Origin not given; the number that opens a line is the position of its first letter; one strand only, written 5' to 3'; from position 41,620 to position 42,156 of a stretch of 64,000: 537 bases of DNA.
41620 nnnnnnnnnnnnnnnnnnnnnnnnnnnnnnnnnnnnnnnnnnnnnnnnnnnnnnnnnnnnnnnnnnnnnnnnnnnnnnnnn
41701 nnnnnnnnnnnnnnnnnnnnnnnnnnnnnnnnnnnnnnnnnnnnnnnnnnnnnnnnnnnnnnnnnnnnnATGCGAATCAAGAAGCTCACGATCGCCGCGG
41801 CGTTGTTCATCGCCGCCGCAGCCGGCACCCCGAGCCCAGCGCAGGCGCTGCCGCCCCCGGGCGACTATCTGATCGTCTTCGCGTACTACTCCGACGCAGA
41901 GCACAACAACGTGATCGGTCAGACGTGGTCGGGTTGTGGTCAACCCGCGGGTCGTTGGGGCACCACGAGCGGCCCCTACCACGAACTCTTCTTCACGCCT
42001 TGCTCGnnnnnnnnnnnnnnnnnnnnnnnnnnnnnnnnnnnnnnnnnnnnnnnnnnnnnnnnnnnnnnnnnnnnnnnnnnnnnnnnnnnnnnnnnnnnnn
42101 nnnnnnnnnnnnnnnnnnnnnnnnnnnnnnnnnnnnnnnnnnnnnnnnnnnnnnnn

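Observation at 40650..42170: Lower-GC 1.5 kb segment with two small secreted Cys proteins, each followed by a copy of the same palindromic terminator-like element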

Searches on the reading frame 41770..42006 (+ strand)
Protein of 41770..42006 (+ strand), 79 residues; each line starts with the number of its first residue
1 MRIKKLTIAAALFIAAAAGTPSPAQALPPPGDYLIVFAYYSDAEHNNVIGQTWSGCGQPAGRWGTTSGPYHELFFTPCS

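Call 11: search_protein_families(library=pfam, proteins=[window:41770-42006:+], max_evalue=1)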
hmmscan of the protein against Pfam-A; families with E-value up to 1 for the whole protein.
window:41770-42006:+ (79 aa): 1 family
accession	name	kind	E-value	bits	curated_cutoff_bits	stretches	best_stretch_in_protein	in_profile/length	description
PF19806.4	DUF6289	-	8.6e-09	36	27.3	1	37-78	4-42/43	Family of unknown function (DUF6289)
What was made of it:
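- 41770..42009 (+): p79: an exported DUF6289-family protein. The signal peptide is cleaved around AQA|LPPPGDY. The mature part is ~53 aa with two invariant Cys. Pfam PF19806, 36 bits against a cut-off of 27.3 (call 11).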

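Call 12: search_protein_families(library=ncbifam, proteins=[window:41770-42006:+], max_evalue=1)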
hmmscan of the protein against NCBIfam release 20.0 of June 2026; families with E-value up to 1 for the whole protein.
window:41770-42006:+ (79 aa): 0 families

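Call 15: find_encoding_contigs(protein=window:41770-42006:+, flank=10000, max_places=10)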
Protein window:41770-42006:+ (79 aa): no gene with exactly this product is on record in the collection.

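Call 17: find_homologous_proteins(query=window:41770-42006:+, max_evalue=0.001)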
Query window:41770-42006:+ (79 aa): 4 proteins with E <= 0.001 among 8 candidates.
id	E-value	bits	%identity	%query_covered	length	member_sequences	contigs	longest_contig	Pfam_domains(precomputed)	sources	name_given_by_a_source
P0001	1.6e-48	180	100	100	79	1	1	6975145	PF19806.5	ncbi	ncbi:DUF6289 family protein [Nannocystaceae bacterium ST9]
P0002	1.7e-34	135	79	97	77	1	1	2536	PF19806.5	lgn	-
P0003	4.3e-32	127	74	96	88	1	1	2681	PF19806.5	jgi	jgi:hypothetical protein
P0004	4.7e-32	127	74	97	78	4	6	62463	PF19806.5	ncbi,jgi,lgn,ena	-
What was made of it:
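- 41770..42009 (+): NCBI names it 'DUF6289 family protein' (call 17).
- On Pfam DUF6289 (PF19806): NCBI gives the same name (call 17).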

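Call 18: find_encoding_contigs(protein=P0004, flank=10000, max_places=10)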
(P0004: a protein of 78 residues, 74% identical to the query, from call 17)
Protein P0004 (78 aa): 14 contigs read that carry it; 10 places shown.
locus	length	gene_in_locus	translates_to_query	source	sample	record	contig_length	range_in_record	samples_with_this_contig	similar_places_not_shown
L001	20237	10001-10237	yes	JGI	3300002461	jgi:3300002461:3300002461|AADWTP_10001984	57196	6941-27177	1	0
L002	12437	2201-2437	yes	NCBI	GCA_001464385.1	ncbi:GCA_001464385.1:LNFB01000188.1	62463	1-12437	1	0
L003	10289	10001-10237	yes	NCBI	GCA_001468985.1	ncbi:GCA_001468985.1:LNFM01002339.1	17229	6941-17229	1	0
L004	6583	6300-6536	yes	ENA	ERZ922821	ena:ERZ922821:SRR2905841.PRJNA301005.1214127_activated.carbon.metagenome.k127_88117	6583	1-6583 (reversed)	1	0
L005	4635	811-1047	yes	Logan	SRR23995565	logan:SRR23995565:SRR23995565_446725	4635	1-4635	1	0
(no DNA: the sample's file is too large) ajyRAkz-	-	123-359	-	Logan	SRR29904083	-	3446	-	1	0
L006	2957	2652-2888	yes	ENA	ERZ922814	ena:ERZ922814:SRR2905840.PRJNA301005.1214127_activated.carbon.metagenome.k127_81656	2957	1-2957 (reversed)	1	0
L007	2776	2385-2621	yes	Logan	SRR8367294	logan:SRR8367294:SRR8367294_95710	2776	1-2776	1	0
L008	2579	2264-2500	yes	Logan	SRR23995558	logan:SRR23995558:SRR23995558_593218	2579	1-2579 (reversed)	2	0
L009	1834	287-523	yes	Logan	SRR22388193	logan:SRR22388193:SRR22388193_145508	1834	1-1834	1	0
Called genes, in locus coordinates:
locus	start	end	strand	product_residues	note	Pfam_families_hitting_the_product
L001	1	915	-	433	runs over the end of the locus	-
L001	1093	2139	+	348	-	-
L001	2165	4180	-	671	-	PF00930:DPPIV_N (faint), PF26550:Tricorn_2nd (faint), PF26549:Tricorn_N, PF02129:Peptidase_S15 (weak), PF10503:Esterase_PHB (weak), PF20434:BD-FAE, PF00326:Peptidase_S9, PF01738:DLH, +5 more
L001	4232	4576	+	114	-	-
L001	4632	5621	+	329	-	-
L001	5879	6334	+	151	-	-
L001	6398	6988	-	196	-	PF07638:Sigma70_ECF (weak), PF04542:Sigma70_r2, PF08281:Sigma70_r4_2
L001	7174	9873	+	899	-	PF00069:Pkinase, PF07714:PK_Tyr_Ser-Thr, PF13424:TPR_12 (weak)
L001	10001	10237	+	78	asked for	PF19806:DUF6289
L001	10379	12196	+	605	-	PF13589:HATPase_c_3 (weak), PF00183:HSP90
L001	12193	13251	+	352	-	PF13424:TPR_12 (weak)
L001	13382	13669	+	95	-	-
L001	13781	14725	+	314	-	-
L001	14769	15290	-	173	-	PF00196:GerE (faint)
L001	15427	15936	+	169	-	PF09990:DUF2231 (weak)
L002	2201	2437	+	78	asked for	PF19806:DUF6289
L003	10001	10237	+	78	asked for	PF19806:DUF6289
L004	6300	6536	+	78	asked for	PF19806:DUF6289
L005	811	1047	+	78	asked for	PF19806:DUF6289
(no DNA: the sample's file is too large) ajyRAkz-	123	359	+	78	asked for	PF19806:DUF6289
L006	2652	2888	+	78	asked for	PF19806:DUF6289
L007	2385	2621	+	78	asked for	PF19806:DUF6289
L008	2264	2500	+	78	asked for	PF19806:DUF6289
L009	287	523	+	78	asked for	PF19806:DUF6289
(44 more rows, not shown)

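Call 19: find_encoding_contigs(protein=P0003, flank=10000, max_places=5)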
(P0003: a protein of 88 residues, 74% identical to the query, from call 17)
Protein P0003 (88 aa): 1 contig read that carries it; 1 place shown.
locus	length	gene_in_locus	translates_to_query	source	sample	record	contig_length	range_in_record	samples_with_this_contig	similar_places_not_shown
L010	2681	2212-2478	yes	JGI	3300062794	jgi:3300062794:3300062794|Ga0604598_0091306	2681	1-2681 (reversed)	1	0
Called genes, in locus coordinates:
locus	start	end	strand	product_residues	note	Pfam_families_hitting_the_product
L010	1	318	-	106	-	?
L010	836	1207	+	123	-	-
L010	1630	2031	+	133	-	-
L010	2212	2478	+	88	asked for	PF19806:DUF6289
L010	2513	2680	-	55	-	?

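Call 20: find_encoding_contigs(protein=P0002, flank=10000, max_places=5)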
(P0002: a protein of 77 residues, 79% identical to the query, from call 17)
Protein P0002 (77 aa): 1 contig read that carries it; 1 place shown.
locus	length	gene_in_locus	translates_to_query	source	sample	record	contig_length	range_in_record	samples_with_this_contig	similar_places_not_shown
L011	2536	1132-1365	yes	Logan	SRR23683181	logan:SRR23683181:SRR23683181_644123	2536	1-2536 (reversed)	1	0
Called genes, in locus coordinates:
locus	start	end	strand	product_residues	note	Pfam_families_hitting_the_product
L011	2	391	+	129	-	?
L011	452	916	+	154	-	-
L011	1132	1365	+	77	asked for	PF19806:DUF6289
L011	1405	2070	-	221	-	PF07638:Sigma70_ECF (weak), PF04542:Sigma70_r2, PF04545:Sigma70_r4, PF08281:Sigma70_r4_2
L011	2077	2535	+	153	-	?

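Call 57: predict_structure(alignment_id=A2)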
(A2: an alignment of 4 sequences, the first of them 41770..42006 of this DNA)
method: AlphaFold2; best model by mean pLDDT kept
length: 79 residues; sequences in the alignment: 4
mean_pLDDT: 70.7   pTM: 0.52
mean pLDDT of the five models: 70.7, 44.2, 43.3, 42.5, 41.0
residues with pLDDT >= 90: 21; 70-90: 26; 50-70: 8; < 50: 24
segments of 3 or more residues with pLDDT < 50: 1-3, 5-25
pLDDT, mean of each block of 10 residues (from residue 1): 47 41 48 85 92 83 87 84
secondary structure, 60 per line:
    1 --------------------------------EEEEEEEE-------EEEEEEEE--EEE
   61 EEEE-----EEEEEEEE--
elements in order: E33-40 E48-55 E58-64 E70-77
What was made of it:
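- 41770..42009 (+): The best AF2 model shows four beta-strands with pLDDT ~85 in the mature part, but the other four models are poor (call 57).
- On Bacteriocin / RiPP precursor: The predicted mature part is a folded beta-sheet domain (call 57).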

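Call 59: search_protein_representatives(protein=window:41770-42006:+)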
Query: 79 residues. Proteins with E-value up to 0.001 (for the whole library): 48; up to 1e-10: 12; up to 1e-30: 1. The best 48 are listed.
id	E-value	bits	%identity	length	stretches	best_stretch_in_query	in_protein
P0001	5.1e-49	179.8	100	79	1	1-79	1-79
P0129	2.3e-15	72.5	30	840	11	9-57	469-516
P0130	8.9e-15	70.6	47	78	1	6-78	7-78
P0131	1.8e-14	69.6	54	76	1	9-78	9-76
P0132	3.8e-14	68.6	48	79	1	4-79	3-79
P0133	4.8e-14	68.3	53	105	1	10-78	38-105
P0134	1.8e-13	66.5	50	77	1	1-78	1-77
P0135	2.4e-13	66.1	55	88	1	10-78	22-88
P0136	5.1e-13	65.0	49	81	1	4-79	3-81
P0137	8.6e-12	61.1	47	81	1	8-78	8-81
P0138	2.8e-11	59.4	45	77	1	7-78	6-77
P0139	7.0e-11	58.2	48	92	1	1-78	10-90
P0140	6.1e-09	52.0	47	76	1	1-78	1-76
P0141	2.4e-08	50.1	42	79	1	4-68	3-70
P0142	3.3e-08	49.7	47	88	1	8-68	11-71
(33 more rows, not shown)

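Call 61: fold_search(model_id=the predicted structure, library=pdb)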
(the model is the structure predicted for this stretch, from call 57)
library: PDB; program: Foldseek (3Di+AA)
matches with E <= 10: 198; with E <= 0.001: 0
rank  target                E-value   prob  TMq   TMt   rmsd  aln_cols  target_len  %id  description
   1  5v6c_B                2.3e-01  0.85  0.38  0.25   3.9        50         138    6  Crystal Structure of the Second beta-Prism Domain of RbmC from V. cholerae (released 2018-01-24)
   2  5v6c_C                3.7e-01  0.77  0.37  0.26   3.9        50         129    6  Crystal Structure of the Second beta-Prism Domain of RbmC from V. cholerae (released 2018-01-24)
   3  5v6f_A                6.4e-01  0.63  0.38  0.25   3.9        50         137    6  Crystal Structure of the Second beta-Prism Domain of RbmC from V. cholerae bound to Mannotriose (released 2018-01-17)
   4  5v6c_A                7.1e-01  0.63  0.38  0.25   3.9        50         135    6  Crystal Structure of the Second beta-Prism Domain of RbmC from V. cholerae (released 2018-01-24)
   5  7bth_F                8.0e-01  0.90  0.41  0.27   3.1        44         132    9  Mevo lectin- Native form-1 (released 2021-02-03)
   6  7btl_G                8.5e-01  0.90  0.42  0.25   3.5        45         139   11  Mevo lectin complex with mannopentose (released 2021-02-03)
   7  7bth_G                9.0e-01  0.90  0.41  0.25   3.0        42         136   10  Mevo lectin- Native form-1 (released 2021-02-03)
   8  7bsb_L                9.6e-01  0.87  0.42  0.26   3.5        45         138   11  Mevo lectin- Native form-2 (released 2021-02-03)
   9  7bsb_I                1.1e+00  0.84  0.42  0.26   4.0        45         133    9  Mevo lectin- Native form-2 (released 2021-02-03)
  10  7bsm_B                1.2e+00  0.77  0.40  0.25   4.2        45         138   11  Mevo lectin complex with 2alpha-mannobiose (released 2021-02-03)
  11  8fx4_A                1.2e+00  0.33  0.32  0.06   6.2        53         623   11  GC-C-Hsp90-Cdc37 regulatory complex (released 2023-07-12)
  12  7bsb_N                1.3e+00  0.84  0.42  0.26   3.0        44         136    9  Mevo lectin- Native form-2 (released 2021-02-03)
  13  7bsb_G                1.4e+00  0.82  0.40  0.25   2.8        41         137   10  Mevo lectin- Native form-2 (released 2021-02-03)
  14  7bt8_A                1.4e+00  0.82  0.40  0.25   2.8        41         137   10  Mevo lectin complex with mannotriose (released 2021-02-03)
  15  7bsb_F                1.4e+00  0.82  0.40  0.24   2.8        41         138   10  Mevo lectin- Native form-2 (released 2021-02-03)
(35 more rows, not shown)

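Call 75: search_solved_structures(query=A4, max_evalue=10)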
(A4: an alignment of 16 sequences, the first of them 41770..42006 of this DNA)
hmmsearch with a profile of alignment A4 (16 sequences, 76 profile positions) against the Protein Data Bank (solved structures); distinct sequences matched with E-value up to 10: 7.
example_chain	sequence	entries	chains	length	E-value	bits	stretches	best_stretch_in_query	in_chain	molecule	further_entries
1dem_A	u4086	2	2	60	0.16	15.4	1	35-60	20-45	DENDROTOXIN I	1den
6kac_U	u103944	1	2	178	0.57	13.7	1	3-39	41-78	Predicted protein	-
8w0n_A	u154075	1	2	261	1.1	12.7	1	9-48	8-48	IRED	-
1d3i_4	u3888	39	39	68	1.3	12.5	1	29-52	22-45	PROTEIN (RHINOVIRUS 14 COAT PROTEIN VP4) | HUMAN RHINOVIRUS 14 COAT PROTEIN (SUBUNIT VP4) | COAT PROTEIN VP4 (P1A)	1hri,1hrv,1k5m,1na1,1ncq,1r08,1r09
1rhi_4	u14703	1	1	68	1.6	12.3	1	29-53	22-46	HUMAN RHINOVIRUS 3 COAT PROTEIN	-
4yle_A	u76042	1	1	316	4.9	10.7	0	2-32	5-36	Periplasmic binding protein/LacI transcriptional regulator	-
4fx5_A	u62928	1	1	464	8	10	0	4-28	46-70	von Willebrand factor type A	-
